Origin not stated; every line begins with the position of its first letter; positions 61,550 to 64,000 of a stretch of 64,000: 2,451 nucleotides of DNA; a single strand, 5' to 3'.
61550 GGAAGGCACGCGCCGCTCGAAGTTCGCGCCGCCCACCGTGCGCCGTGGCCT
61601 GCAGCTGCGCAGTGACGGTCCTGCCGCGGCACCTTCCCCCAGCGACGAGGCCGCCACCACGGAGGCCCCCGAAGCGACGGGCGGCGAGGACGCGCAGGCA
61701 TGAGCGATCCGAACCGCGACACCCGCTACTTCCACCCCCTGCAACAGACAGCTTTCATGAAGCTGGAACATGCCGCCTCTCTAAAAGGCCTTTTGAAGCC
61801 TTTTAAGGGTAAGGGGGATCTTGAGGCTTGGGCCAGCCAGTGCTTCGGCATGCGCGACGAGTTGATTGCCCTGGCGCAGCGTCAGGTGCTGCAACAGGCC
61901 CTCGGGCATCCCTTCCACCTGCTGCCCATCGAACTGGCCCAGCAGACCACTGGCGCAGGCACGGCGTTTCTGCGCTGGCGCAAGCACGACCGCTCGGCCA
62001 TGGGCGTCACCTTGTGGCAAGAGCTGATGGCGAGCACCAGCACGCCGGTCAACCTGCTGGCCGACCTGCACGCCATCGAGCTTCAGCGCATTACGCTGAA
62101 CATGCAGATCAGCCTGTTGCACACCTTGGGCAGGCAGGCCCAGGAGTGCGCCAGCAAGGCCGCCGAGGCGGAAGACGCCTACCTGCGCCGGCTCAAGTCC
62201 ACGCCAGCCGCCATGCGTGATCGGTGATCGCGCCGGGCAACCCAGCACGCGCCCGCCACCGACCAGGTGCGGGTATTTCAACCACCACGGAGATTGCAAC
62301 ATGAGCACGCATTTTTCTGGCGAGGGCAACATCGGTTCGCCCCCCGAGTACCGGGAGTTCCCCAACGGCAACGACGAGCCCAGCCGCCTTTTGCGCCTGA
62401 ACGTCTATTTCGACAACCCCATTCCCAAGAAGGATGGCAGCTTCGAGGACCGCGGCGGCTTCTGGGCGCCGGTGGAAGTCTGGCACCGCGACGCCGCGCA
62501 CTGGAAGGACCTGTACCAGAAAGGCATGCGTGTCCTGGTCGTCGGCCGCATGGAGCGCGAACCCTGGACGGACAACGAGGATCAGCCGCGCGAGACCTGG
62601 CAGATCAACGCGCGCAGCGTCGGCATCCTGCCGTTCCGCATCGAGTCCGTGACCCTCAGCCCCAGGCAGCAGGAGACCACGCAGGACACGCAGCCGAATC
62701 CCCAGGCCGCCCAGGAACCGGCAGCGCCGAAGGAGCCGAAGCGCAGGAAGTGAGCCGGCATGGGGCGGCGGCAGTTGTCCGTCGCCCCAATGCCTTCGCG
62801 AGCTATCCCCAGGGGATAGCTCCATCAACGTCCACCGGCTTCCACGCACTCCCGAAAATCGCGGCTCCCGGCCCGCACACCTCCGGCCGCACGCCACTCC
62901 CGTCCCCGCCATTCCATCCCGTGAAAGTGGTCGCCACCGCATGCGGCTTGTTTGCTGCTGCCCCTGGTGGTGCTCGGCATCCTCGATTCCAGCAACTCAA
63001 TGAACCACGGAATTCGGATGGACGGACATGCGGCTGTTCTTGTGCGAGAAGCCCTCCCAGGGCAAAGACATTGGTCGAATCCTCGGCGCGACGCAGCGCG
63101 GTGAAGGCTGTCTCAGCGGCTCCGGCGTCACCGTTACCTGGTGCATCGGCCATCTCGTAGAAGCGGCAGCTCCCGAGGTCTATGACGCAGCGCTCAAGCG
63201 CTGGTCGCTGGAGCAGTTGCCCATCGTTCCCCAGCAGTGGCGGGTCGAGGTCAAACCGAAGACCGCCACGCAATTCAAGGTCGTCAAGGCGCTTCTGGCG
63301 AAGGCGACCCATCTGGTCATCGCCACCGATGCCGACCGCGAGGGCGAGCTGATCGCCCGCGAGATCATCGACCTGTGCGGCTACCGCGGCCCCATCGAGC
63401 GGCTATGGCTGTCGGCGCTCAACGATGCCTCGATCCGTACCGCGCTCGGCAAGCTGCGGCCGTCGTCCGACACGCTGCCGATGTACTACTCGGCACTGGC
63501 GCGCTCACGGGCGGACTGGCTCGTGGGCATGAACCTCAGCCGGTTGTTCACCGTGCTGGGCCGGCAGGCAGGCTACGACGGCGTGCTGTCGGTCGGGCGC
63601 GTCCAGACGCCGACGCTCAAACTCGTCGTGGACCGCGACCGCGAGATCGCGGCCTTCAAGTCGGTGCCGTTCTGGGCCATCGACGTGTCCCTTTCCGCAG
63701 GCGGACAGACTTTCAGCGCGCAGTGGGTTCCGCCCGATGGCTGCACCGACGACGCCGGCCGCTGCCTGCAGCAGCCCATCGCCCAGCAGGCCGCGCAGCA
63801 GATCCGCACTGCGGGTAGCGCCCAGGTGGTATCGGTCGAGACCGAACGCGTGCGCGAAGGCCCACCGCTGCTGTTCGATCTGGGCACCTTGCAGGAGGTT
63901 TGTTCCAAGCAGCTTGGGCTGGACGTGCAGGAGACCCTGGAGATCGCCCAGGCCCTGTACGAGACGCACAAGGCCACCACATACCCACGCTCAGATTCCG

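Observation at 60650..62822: Three copies of a 23-bp palindrome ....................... in ICE intergenic regions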

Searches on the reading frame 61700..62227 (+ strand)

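Call 8: search_protein_families(library=pfam, proteins=[window:61700-62227:+])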
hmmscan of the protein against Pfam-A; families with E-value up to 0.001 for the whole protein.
window:61700-62227:+ (175 aa): 1 family
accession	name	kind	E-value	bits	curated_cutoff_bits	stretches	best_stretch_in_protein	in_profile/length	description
PF11358.13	DUF3158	-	8.4e-90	298.8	27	1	11-166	1-156/156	Protein of unknown function (DUF3158)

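Call 9: search_protein_families(library=ncbifam, proteins=[window:61700-62227:+])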
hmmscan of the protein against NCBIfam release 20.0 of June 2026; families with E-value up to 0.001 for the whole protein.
window:61700-62227:+ (175 aa): 0 families

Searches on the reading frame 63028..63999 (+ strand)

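Call 8: search_protein_families(library=pfam, proteins=[window:63028-63999:+])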
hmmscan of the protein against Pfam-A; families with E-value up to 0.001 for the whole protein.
window:63028-63999:+ (324 aa): 2 families
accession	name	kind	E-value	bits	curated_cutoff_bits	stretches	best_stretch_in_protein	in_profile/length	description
PF01131.25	Topoisom_bac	-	2e-50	172.5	35.1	1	152-324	6-166/411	DNA topoisomerase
PF01751.28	Toprim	-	8.5e-15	55.2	23.1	1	3-126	2-91/96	Toprim domain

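Call 9: search_protein_families(library=ncbifam, proteins=[window:63028-63999:+])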
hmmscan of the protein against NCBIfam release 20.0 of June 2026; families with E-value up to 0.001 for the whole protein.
window:63028-63999:+ (324 aa): 12 families
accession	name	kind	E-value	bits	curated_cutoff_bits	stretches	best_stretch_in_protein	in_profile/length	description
NF005829.0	PRK07726.1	subfamily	2e-154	515.9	597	1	1-324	1-322/669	DNA topoisomerase 3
TIGR01056.1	topB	subfamily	1.3e-127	427.2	515.75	1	1-324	2-326/706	DNA topoisomerase III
NF006032.0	PRK08173.1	equivalog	7.8e-74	248.8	1058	1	3-324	5-332/863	DNA topoisomerase III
NF011313.0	PRK14724.1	equivalog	9.1e-59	199.1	1088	1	3-324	5-341/988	DNA topoisomerase III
TIGR01057.1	topA_arch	equivalog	8e-44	149.9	458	1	31-324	37-315/618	DNA topoisomerase I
NF004438.0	PRK05776.1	equivalog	5.6e-39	133.9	793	1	71-324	81-325/677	DNA topoisomerase I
TIGR01051.1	topA_bact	equivalog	2.4e-34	119.4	456.4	1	72-324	58-314/632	type I DNA topoisomerase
NF005555.0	PRK07220.1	equivalog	5.1e-31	107.8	635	1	39-323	49-316/740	DNA topoisomerase I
NF006451.0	PRK08780.1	equivalog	1.6e-30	106.2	1265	1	80-313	61-294/824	DNA topoisomerase I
NF011532.0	PRK14973.1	equivalog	1.5e-27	95.8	930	1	64-323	68-315/936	DNA topoisomerase I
NF004966.0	PRK06319.1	equivalog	7.3e-21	73.9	868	1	84-313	65-301/862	DNA topoisomerase I/SWI domain fusion protein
TIGR01054.1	rgy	equivalog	1.8e-14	52.3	471.7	1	81-324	707-924/1172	reverse gyrase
